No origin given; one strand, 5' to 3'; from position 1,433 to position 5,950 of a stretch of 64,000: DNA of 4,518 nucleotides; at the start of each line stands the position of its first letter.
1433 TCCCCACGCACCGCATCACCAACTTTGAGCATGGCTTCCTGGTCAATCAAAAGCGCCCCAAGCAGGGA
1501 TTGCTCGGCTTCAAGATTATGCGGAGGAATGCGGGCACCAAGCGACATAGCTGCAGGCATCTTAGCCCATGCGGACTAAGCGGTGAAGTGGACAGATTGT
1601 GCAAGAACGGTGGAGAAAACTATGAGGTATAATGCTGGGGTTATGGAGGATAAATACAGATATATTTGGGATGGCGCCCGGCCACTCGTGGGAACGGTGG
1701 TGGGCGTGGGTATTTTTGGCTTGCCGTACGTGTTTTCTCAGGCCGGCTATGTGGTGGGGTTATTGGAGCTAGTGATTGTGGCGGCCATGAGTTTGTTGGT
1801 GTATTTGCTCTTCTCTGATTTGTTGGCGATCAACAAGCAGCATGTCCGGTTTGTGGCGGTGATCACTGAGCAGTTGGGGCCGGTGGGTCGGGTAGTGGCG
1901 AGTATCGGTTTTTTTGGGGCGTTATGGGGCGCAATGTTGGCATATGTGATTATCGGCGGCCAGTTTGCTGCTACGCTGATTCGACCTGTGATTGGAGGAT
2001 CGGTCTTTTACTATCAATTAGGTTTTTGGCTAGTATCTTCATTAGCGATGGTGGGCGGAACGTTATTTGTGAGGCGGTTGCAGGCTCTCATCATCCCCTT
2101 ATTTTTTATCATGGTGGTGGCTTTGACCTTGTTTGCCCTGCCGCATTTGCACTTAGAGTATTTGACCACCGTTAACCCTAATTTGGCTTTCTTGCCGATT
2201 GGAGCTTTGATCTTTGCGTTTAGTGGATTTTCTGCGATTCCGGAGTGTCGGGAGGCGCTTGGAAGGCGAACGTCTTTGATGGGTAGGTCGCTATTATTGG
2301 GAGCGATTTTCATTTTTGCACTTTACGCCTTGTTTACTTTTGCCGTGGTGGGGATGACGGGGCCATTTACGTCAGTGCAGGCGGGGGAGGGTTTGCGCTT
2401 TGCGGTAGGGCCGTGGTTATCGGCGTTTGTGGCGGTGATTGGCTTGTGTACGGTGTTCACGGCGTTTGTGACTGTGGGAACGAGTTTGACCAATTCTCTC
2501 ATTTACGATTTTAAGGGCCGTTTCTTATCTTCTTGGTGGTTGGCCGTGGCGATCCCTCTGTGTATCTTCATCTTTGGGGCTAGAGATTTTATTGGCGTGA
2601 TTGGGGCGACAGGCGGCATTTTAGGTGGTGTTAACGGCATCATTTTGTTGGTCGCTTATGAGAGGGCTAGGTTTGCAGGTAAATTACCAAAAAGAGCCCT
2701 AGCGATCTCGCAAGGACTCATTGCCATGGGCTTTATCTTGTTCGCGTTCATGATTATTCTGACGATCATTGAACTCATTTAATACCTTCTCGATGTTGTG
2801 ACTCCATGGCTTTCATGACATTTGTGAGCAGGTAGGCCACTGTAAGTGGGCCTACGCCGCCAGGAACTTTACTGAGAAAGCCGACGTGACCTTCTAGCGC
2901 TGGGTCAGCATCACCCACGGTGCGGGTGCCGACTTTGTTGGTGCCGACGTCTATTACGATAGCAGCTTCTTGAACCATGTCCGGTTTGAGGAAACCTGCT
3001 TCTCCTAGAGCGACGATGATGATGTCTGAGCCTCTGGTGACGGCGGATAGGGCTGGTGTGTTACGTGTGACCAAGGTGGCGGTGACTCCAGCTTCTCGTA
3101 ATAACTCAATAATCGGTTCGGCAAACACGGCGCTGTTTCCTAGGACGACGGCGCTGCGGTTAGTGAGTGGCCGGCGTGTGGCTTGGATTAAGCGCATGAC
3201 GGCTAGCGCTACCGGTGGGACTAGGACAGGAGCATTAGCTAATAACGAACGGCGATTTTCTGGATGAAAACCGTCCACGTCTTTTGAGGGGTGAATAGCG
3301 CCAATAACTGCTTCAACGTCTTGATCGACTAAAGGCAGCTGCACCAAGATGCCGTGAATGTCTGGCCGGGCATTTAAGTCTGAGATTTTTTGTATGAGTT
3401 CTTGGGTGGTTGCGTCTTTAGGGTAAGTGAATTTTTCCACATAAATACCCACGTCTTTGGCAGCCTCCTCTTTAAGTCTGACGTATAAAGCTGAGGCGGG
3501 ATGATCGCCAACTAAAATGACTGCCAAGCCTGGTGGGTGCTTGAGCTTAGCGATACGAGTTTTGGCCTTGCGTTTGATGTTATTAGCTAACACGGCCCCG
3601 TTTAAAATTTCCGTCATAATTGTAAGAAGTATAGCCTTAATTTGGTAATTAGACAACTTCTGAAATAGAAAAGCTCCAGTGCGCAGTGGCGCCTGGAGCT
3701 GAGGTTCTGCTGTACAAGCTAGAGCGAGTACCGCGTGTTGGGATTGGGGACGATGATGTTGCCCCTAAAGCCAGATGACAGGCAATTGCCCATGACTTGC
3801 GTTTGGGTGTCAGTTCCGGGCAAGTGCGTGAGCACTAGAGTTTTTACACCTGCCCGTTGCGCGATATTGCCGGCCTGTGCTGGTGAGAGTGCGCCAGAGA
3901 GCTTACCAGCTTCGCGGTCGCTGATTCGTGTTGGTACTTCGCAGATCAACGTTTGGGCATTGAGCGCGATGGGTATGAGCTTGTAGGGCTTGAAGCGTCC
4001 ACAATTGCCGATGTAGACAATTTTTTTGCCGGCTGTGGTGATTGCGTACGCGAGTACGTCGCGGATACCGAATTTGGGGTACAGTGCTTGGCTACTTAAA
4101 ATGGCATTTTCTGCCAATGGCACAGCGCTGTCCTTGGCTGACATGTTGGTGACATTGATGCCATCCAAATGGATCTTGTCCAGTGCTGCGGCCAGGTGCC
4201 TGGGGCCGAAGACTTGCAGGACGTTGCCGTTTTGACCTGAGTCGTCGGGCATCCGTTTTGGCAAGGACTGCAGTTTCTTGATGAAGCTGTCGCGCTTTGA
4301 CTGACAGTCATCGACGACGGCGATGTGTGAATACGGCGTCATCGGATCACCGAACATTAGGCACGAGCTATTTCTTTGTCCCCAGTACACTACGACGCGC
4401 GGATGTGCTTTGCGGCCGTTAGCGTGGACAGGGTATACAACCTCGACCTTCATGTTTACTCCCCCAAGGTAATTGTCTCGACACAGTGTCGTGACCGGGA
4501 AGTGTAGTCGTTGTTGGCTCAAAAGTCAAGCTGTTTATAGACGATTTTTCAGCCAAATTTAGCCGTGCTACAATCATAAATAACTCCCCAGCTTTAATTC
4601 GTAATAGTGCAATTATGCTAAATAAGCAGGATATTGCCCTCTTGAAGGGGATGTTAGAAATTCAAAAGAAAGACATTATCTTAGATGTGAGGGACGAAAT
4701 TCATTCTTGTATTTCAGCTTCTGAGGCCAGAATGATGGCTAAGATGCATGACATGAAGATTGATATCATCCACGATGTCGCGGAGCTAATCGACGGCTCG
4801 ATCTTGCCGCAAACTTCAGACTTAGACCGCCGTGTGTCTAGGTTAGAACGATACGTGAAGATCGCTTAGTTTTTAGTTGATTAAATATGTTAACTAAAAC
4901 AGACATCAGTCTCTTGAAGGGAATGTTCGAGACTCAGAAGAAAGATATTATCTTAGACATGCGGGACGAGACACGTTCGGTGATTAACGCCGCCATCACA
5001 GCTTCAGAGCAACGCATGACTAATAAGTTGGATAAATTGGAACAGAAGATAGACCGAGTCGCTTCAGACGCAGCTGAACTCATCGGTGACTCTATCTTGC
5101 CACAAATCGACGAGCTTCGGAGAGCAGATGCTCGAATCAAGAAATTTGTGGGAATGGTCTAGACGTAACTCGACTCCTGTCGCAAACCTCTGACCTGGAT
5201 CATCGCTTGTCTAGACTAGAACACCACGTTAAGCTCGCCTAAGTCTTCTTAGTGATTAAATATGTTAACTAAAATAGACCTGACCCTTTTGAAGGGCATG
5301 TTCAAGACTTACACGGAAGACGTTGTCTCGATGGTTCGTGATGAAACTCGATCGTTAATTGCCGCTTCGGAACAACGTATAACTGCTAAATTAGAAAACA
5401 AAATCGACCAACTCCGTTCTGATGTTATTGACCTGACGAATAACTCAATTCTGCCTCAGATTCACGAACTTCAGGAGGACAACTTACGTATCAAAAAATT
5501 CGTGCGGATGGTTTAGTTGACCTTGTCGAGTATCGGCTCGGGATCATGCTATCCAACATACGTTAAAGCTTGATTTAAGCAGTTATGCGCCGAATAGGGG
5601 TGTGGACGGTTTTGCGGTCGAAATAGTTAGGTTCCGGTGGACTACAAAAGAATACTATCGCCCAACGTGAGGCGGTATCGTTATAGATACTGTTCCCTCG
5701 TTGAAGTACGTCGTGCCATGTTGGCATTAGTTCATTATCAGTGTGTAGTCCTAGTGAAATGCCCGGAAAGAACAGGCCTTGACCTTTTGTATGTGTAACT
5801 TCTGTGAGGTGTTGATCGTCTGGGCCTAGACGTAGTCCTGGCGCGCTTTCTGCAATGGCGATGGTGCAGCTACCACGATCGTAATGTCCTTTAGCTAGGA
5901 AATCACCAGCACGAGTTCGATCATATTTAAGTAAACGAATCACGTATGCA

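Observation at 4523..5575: Tandem triplicated family of 84-91-aa coiled-coil proteins opposite an MBL-fold hydrolase and a 2OG oxygenase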

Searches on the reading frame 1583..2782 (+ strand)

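Call 3: search_protein_families(library=pfam, proteins=[window:1583-2782:+], max_evalue=1)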
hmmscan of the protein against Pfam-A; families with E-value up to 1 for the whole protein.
window:1583-2782:+ (399 aa): 2 families
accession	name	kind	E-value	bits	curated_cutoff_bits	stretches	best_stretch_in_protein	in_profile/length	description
PF03222.19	Trp_Tyr_perm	-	1.7e-11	44.3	22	1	28-393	5-389/393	Tryptophan/tyrosine permease family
PF01490.24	Aa_trans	-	5.5e-11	42.2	25.6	1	29-257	6-252/410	Transmembrane amino acid transporter protein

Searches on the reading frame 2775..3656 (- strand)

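Call 3: search_protein_families(library=pfam, proteins=[window:2775-3656:-], max_evalue=1)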
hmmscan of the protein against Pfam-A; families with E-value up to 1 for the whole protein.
window:2775-3656:- (293 aa): 2 families
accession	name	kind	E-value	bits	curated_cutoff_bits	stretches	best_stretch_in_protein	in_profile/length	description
PF02882.25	THF_DHG_CYH_C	-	5.9e-40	136.6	27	1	131-287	1-159/160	Tetrahydrofolate dehydrogenase/cyclohydrolase, NAD(P)-binding domain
PF00763.28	THF_DHG_CYH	-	6.9e-34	117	32.8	1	18-128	1-115/115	Tetrahydrofolate dehydrogenase/cyclohydrolase, catalytic domain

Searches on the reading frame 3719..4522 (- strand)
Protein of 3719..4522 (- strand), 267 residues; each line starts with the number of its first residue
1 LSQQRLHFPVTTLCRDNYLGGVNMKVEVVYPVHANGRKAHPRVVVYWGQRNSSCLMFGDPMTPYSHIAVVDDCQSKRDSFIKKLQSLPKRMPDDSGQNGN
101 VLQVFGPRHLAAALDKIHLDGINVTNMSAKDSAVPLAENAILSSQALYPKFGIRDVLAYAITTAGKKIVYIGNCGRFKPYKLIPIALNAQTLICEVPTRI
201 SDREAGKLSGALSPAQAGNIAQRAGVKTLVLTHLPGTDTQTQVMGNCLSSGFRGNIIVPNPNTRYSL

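Call 3: search_protein_families(library=pfam, proteins=[window:3719-4522:-], max_evalue=1)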
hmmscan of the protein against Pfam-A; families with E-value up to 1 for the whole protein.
window:3719-4522:- (267 aa): 1 family
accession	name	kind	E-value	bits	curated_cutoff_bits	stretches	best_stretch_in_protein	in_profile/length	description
PF12706.13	Lactamase_B_2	-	8e-05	22.8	27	1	154-233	123-199/200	Beta-lactamase superfamily domain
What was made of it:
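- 3719..4453 (-): Divergently transcribed, degenerate MBL-fold gene. It is a syntenic neighbour, not a functional partner. Only the C-terminal part matches Lactamase_B_2, and below the cut-off (call 3).
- On Metallo-beta-lactamase-fold hydrolase (neighbour 3719-4453): Pfam scores 22.8 bits against a cut-off of 27, and only the C-terminal part matches (call 3).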

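Call 6: search_protein_families(library=ncbifam, proteins=[window:3719-4522:-], max_evalue=1)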
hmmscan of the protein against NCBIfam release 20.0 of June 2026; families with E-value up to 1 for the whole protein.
window:3719-4522:- (267 aa): 7 families
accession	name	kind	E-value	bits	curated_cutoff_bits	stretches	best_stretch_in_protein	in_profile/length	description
NF041851.1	cyc_nuc_deg_phdiest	equivalog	2.2e-09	37.1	400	1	161-264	151-250/253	cyclic nucleotide-degrading phosphodiesterase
TIGR02651.1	RNase_Z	equivalog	2.2e-05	23.7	292.95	1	162-234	198-268/302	ribonuclease Z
NF000805.0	PRK00055.2-3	equivalog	7.3e-05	22.2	416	1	186-260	219-293/307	ribonuclease Z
NF000801.0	PRK00055.1-3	equivalog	9.5e-05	21.6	252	1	163-235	202-272/307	ribonuclease Z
NF002558.0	PRK02126.1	subfamily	0.00034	19.7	315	1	162-234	239-313/345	ribonuclease Z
NF000804.0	PRK00055.2-1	equivalog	0.0015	17.7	402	1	181-237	214-270/306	ribonuclease Z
NF000800.0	PRK00055.1-1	equivalog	0.0058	15.7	398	1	160-236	199-273/305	ribonuclease Z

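Call 70: search_solved_structures(query=window:3719-4522:-, max_evalue=0.01)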
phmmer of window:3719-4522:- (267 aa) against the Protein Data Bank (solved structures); distinct sequences matched with E-value up to 0.01: 2.
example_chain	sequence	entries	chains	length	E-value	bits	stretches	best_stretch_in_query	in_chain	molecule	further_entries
1zkp_A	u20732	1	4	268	2.7e-05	26.8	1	158-246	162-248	hypothetical protein BA1088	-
6kns_A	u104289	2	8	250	0.00054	22.6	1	158-238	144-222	Putative metal-dependent hydrolase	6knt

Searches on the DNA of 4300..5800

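Call 58: search_rna_families(source=window, start=4300, end=5800, threshold=evalue, max_evalue=1)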
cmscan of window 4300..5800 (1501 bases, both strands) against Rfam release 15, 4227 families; matches with E-value up to 1: 1.
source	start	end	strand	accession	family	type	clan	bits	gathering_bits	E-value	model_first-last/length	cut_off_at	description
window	5419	5458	-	RF03347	mir-2816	Gene; miRNA;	-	19.2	49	0.75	17-57/74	no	mir-2816 microRNA precursor family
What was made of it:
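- On Rfam RNA families (for the leader): Only a chance miRNA hit at E 0.75 in 4300-5800 (call 58).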

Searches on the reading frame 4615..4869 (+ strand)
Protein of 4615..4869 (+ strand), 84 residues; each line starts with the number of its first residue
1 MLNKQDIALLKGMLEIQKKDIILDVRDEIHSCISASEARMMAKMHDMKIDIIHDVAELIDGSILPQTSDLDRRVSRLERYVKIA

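Call 3: search_protein_families(library=pfam, proteins=[window:4615-4869:+], max_evalue=1)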
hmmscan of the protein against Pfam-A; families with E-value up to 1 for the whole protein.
window:4615-4869:+ (84 aa): 1 family
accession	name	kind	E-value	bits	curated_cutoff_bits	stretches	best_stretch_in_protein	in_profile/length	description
PF05496.18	RuvB_N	-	0.068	13.4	27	1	13-53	79-117/159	Holliday junction DNA helicase RuvB P-loop domain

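Call 6: search_protein_families(library=ncbifam, proteins=[window:4615-4869:+], max_evalue=1)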
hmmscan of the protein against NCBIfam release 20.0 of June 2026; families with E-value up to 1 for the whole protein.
window:4615-4869:+ (84 aa): 2 families
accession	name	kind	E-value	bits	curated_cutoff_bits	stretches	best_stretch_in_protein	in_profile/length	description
TIGR00635.1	ruvB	equivalog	0.063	12.3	299.05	1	10-53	73-114/305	Holliday junction branch migration DNA helicase RuvB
NF000868.0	PRK00080.1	equivalog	0.072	12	282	1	9-52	93-134/330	Holliday junction branch migration DNA helicase RuvB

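Call 23: search_protein_families(library=phrogs, proteins=[window:4615-4869:+], max_evalue=1)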
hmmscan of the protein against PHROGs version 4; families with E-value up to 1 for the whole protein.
window:4615-4869:+ (84 aa): 1 family
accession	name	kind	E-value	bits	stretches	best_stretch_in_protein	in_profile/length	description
phrog_23571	-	unknown function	0.23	12.6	1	22-55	9-43/75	-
